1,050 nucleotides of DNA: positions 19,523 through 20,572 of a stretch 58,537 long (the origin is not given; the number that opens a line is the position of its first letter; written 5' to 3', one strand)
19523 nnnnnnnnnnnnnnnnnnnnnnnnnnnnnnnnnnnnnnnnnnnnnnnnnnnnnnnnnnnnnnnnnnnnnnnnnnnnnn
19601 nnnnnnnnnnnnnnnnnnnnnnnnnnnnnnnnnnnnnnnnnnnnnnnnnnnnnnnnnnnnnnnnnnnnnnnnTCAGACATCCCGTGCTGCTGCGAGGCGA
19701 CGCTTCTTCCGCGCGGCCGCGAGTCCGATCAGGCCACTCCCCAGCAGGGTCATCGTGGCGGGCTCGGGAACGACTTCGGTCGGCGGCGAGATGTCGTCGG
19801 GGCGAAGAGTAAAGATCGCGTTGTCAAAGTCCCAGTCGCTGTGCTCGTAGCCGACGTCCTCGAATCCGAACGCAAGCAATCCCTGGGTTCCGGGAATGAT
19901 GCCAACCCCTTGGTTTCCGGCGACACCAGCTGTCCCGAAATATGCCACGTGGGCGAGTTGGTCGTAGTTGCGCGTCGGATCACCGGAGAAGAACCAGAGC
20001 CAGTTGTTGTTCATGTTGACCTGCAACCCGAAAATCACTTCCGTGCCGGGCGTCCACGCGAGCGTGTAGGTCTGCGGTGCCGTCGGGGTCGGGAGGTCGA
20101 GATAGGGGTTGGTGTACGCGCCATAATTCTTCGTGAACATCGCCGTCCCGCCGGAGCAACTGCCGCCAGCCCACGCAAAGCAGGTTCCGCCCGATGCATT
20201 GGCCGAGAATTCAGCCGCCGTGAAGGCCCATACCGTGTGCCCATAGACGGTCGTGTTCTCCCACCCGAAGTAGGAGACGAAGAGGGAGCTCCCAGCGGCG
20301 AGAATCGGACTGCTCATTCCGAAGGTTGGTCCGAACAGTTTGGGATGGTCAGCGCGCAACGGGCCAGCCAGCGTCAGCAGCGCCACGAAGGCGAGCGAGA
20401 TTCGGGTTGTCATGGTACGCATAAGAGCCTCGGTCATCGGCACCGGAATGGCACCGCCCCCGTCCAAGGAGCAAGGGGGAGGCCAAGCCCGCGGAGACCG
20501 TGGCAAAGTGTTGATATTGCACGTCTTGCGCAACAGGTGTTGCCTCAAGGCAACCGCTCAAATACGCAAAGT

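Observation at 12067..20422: Six-gene, translationally coupled synthase-type exopolysaccharide-like locus of uncharacterised composition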

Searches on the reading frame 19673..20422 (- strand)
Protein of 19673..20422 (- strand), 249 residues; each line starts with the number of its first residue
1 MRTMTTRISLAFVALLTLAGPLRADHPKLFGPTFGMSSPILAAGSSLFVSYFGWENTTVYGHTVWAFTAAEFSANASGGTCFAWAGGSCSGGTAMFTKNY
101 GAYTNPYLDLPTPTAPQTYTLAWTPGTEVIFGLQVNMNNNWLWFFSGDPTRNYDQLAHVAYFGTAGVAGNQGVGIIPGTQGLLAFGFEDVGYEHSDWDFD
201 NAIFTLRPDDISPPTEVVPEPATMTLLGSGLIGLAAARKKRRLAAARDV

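Call 3: search_protein_families(library=pfam, proteins=[window:19673-20422:-], max_evalue=0.1)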
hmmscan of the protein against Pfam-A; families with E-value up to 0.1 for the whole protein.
window:19673-20422:- (249 aa): 1 family
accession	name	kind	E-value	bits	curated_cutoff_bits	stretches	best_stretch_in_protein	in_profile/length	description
PF07589.16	PEP-CTERM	-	5e-07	30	20.7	1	218-239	2-24/24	PEP-CTERM motif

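Call 4: search_protein_families(library=ncbifam, proteins=[window:19673-20422:-], max_evalue=0.1)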
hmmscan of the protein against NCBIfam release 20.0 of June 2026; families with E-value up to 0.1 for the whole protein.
window:19673-20422:- (249 aa): 15 families
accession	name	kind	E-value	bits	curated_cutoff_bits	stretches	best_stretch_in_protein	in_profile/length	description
NF038125.1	PEP_CTERM_THxN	subfamily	1e-06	28.6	85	1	215-241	220-246/246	THxN family PEP-CTERM protein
NF041538.1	PEP_EDSA_1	subfamily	7.3e-06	25.8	100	1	217-241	283-307/307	EDSAP-1 family PEP-CTERM protein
NF038120.1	PEP_CTERM_QFxxD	subfamily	2.6e-05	24.2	80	1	202-240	181-215/215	NF038120 family PEP-CTERM protein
NF041927.1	Xrt_dep_XDP1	equivalog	4.3e-05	23.6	125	1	212-241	214-242/242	exosortase-dependent surface protein XDP1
NF038129.1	PEP_NF038129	equivalog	0.0003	20.7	65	1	215-241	168-194/194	NF038129 family PEP-CTERM protein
TIGR02595.1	PEP_CTERM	domain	0.00043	20.9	16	1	218-242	1-24/24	PEP-CTERM sorting domain-containing protein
TIGR03370.1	VPLPA-CTERM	domain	0.00052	19.9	25.35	1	218-242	1-25/25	VPLPA-CTERM sorting domain-containing protein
NF038124.1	PEP_CTERM_TLD_A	exception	0.00096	18.8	100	1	212-242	209-235/235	PEP_CTERM-anchored TLD domain-containing protein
NF038118.1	PEP_CTERM_CCXG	equivalog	0.0012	18.6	90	1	214-241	174-199/199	CCXG family PEP-CTERM protein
NF033947.0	PEP-cistern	hypoth_equivalog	0.0014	18.4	60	1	213-240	168-195/195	cistern family PEP-CTERM protein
NF033554.9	floc_PepA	equivalog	0.0016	18.3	80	1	217-241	236-260/261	flocculation-associated PEP-CTERM protein PepA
NF038126.1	PEP_CTERM_FxDxF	subfamily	0.011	15.9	50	1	217-239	141-165/165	FxDxF family PEP-CTERM protein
NF038119.1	PEP_CTERM_MHFG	equivalog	0.012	16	100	1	208-242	226-260/260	MHFG family PEP-CTERM protein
NF010239.1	PRK13686.1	equivalog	0.035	13.9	34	1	8-22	10-24/36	photosystem II reaction center protein Ycf12/Psb30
NF035944.1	PEPxxWA-CTERM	domain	0.064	13.2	35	1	218-236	1-21/24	PEPxxWA-CTERM sorting domain-containing protein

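Call 67: search_protein_families(library=pfam, alignment_id=A8, max_evalue=1)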
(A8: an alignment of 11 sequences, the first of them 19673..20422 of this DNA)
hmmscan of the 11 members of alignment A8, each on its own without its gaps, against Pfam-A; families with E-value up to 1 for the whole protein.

A. member 1, window:19673-20422:- (249 aa): 1 family
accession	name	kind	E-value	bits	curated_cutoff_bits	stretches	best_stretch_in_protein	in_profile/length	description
PF07589.16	PEP-CTERM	-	5e-07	30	20.7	1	218-239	2-24/24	PEP-CTERM motif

B. families by the number of members that match (of 11 scanned): 4 families
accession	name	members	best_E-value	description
PF07589.16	PEP-CTERM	11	7.3e-08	PEP-CTERM motif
PF13448.11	DUF4114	8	2.3e-05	Domain of unknown function (DUF4114)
PF18205.6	VPDSG-CTERM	5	0.00064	VPDSG-CTERM motif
PF24243.1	Phage_tail_C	1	0.11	Phage tail tip domain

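Call 68: search_solved_structures(query=A8, max_evalue=10)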
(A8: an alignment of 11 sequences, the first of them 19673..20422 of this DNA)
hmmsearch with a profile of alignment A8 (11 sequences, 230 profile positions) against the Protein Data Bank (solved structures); distinct sequences matched with E-value up to 10: 1.
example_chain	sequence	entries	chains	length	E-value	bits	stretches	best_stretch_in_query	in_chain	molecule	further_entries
7zm7_5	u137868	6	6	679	1.4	11.6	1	18-78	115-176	NADH-ubiquinone oxidoreductase chain 5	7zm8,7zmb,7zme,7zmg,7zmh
